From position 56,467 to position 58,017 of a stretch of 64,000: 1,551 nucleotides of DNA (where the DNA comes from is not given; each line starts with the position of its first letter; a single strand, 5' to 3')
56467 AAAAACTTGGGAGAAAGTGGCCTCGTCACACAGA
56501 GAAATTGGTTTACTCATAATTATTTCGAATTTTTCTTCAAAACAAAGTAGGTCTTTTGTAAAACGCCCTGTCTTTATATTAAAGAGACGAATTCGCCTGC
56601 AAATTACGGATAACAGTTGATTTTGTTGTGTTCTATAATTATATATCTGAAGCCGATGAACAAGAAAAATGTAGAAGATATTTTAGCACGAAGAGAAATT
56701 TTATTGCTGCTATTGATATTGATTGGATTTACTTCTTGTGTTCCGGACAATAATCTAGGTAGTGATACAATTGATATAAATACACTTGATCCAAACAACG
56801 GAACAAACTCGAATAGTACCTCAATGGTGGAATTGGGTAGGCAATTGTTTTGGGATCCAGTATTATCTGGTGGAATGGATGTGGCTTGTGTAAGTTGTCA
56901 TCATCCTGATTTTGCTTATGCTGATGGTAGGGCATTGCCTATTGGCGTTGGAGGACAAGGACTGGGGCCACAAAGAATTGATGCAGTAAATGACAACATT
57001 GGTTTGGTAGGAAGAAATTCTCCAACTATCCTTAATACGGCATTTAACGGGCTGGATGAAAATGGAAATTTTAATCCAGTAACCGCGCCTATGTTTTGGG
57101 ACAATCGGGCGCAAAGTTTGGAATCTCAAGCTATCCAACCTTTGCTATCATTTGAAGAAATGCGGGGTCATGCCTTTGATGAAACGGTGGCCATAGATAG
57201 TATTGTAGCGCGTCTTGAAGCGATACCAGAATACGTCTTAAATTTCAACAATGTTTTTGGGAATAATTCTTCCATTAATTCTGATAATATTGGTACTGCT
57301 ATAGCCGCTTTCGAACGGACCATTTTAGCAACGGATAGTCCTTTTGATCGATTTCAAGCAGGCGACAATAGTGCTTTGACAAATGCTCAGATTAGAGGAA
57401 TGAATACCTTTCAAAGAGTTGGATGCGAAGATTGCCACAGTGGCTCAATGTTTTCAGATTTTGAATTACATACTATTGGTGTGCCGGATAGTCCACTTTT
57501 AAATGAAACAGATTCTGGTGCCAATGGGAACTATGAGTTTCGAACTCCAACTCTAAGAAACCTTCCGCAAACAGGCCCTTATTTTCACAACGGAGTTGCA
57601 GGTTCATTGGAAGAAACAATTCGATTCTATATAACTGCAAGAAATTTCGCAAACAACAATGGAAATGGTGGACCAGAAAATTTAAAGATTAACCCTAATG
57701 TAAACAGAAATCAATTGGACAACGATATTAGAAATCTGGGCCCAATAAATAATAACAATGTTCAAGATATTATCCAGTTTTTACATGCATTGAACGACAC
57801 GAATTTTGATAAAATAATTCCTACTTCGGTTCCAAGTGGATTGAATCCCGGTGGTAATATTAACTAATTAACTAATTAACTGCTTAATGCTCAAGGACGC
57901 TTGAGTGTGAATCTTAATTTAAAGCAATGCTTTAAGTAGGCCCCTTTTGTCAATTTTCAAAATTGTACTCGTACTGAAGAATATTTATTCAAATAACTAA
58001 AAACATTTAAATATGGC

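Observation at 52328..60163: Cell-surface-signalling module divergent from a two-peroxidase pair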

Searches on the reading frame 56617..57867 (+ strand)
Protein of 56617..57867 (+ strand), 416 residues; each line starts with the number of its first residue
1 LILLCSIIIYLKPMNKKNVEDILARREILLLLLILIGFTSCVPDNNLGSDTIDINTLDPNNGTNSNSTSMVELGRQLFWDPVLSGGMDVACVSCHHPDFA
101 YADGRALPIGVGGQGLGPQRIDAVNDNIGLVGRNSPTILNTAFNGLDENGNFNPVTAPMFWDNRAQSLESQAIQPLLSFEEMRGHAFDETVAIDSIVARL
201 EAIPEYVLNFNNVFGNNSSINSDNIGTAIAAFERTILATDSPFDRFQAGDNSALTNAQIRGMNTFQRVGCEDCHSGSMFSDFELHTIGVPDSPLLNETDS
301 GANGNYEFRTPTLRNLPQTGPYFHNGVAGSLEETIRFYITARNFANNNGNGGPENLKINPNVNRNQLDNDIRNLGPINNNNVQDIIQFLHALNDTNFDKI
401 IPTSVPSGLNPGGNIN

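Call 3: search_protein_families(library=pfam, proteins=[window:56617-57867:+], max_evalue=0.01)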
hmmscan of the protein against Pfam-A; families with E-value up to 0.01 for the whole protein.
window:56617-57867:+ (416 aa): 1 family
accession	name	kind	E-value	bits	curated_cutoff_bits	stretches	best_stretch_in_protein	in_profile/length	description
PF03150.19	CCP_MauG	-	2.1e-45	155.4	25.6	1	70-251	3-148/149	Di-haem cytochrome c peroxidase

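Call 4: search_protein_families(library=ncbifam, proteins=[window:56617-57867:+], max_evalue=0.001)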
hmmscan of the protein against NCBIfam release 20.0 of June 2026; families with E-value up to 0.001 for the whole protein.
window:56617-57867:+ (416 aa): 5 families
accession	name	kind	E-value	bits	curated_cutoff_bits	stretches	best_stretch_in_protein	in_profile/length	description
TIGR03791.1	TTQ_mauG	equivalog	1.4e-46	159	443.85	1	71-340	6-246/291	tryptophan tryptophylquinone biosynthesis enzyme MauG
TIGR03981.2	SAM_quin_mod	hypoth_equivalog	2e-46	158.7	340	2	216-392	223-411/411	His-Xaa-Ser system-associated MauG-like protein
TIGR04039.1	MXAN_0977_Heme2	hypoth_equivalog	9.8e-46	156.3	362.85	2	64-286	5-202/336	MbnH family di-heme enzyme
NF052341.1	hydrazine_gamma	equivalog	1e-11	44.4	625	1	179-287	130-234/339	hydrazine synthase subunit gamma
NF052342.1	hydrazine_BC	exception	1.2e-08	33.7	1250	0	177-287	479-585/690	hydrazine synthase subunit beta-gamma fusion subunit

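Call 32: search_solved_structures(query=window:56656-57867:+, max_evalue=0.00001, show_alignments=3)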
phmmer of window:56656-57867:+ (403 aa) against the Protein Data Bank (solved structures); distinct sequences matched with E-value up to 0.00001: 30.
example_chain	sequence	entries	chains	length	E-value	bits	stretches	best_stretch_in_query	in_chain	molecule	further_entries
2c1u_A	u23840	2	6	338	1.2e-33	120.1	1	55-328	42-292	DI-HAEM CYTOCHROME C PEROXIDASE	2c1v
1nml_A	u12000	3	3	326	2.6e-33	118.9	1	51-329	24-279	di-haem cytochrome c peroxidase | Cytochrome c peroxidase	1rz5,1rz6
1iqc_A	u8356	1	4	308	2.6e-32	115.6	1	46-323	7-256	di-heme peroxidase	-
3hq8_A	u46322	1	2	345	3.1e-32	115.4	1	51-324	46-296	Cytochrome c551 peroxidase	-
3hq6_A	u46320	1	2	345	4.2e-32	115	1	51-324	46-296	Cytochrome c551 peroxidase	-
3hq9_A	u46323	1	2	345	7.8e-32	114.1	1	51-324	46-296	Cytochrome c551 peroxidase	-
3hq7_A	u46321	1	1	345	6.1e-31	111.1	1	51-324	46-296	Cytochrome c551 peroxidase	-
4aao_A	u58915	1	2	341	2e-30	109.5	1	50-325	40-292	CYTOCHROME C551 PEROXIDASE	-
4aal_A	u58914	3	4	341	3e-30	108.9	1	50-325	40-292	CYTOCHROME C551 PEROXIDASE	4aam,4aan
1eb7_A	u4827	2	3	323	3.8e-29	105.2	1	56-323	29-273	CYTOCHROME C551 PEROXIDASE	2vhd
9qdt_A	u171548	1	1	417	1.4e-28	103.4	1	56-325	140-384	Probable cytochrome c peroxidase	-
3o5c_A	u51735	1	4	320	1.2e-27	100.3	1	55-323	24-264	Cytochrome c551 peroxidase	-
6qkn_A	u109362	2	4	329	2.5e-27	99.2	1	56-323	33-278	Cytochrome-c peroxidase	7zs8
6fu3_A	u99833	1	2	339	2.9e-27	99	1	56-323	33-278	Protein CcpR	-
1zzh_A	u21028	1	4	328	1.4e-25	93.5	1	51-324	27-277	cytochrome c peroxidase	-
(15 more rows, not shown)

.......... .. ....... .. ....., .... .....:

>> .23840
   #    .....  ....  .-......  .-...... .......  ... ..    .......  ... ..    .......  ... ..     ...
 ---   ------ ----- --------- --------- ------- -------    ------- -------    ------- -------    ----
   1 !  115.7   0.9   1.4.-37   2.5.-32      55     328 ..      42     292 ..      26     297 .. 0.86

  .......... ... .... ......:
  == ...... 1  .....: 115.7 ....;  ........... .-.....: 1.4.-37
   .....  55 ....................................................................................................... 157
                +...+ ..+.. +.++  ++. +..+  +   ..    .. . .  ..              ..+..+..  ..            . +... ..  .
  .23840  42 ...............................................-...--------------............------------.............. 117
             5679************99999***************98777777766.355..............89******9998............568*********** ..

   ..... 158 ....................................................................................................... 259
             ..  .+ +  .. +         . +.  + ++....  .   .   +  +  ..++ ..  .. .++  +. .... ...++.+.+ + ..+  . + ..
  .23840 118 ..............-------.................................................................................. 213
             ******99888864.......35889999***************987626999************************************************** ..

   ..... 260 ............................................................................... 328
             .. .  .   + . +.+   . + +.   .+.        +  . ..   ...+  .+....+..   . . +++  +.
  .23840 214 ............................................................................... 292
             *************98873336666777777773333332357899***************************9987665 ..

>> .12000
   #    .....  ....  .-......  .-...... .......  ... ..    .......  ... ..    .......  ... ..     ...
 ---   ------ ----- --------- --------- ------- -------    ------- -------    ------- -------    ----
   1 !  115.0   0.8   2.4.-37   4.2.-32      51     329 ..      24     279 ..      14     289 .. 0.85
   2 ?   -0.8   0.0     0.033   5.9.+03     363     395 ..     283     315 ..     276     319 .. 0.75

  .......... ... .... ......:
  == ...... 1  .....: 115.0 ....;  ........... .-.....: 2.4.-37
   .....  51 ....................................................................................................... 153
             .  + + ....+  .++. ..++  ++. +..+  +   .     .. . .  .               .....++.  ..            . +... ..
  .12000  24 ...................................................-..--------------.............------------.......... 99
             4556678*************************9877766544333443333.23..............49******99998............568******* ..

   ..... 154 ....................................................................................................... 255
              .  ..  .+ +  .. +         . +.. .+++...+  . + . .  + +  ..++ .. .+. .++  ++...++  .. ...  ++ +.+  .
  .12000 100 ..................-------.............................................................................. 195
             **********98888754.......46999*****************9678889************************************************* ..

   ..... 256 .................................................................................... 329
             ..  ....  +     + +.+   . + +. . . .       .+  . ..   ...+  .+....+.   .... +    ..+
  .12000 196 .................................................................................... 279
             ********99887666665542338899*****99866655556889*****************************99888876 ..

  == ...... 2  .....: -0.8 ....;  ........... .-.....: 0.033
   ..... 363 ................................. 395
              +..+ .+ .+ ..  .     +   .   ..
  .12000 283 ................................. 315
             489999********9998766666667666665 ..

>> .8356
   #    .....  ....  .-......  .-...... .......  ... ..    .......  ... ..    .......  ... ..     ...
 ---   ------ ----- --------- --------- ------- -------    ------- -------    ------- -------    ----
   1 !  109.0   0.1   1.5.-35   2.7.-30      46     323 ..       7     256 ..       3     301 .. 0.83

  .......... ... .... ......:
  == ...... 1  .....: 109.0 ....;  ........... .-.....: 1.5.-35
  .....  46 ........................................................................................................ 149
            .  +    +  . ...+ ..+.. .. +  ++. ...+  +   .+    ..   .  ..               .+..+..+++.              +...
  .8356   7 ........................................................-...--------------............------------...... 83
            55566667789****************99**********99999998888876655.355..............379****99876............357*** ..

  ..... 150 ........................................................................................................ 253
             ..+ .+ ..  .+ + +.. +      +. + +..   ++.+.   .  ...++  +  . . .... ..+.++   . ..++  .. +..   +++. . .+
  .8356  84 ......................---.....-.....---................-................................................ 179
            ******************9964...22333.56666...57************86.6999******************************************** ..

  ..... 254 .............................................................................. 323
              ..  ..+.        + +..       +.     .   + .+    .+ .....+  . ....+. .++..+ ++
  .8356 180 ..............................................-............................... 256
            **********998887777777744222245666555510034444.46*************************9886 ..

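Call 42: list_cluster_members(proteins=[P0001, P0121, window:56656-57867:+])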
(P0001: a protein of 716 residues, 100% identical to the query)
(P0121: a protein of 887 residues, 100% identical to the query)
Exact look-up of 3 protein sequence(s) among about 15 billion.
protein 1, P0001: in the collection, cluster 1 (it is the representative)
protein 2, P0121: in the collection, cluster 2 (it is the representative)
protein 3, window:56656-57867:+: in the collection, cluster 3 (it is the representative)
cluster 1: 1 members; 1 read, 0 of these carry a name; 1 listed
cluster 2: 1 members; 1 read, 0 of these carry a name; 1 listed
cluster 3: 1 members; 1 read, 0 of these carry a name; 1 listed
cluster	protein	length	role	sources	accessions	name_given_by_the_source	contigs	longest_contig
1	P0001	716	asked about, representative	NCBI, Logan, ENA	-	-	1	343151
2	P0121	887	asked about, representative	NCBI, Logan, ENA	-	-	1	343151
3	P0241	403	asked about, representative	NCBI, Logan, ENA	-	-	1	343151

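Call 83: find_homologous_proteins(query=window:56656-57867:+, max_evalue=1e-40)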
Query window:56656-57867:+ (403 aa): 2580 proteins with E <= 1e-40 among 7203 candidates; the best 120 are listed.
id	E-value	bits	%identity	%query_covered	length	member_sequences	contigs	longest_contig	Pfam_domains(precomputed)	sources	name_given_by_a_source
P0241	2.3e-268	908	100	100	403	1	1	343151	PF03150.20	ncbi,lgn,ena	-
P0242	9.8e-176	603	67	97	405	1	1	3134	PF03150.20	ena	-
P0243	2.3e-173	595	67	98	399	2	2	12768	PF03150.20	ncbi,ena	-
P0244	4.5e-169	581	65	97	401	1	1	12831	PF03150.20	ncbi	-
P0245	3.9e-168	578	64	97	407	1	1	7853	PF03150.20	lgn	-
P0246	6.7e-168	577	63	97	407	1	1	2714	PF03150.20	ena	-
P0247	2.6e-167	575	64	97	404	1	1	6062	PF03150.20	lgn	-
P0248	2.3e-165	569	66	97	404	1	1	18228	PF03150.20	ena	-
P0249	4.4e-165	568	64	97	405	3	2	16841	PF03150.20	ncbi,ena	-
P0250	2.4e-164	565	65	94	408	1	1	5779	PF03150.20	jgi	-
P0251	2.2e-163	562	62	97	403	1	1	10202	PF03150.20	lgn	-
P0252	6.1e-163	561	65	97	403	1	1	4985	PF03150.20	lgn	-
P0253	6.2e-163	561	63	97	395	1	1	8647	PF03150.20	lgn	-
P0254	1.5e-162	559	63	97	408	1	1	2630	PF03150.20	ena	-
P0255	2.4e-162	559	61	98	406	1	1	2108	PF03150.20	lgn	-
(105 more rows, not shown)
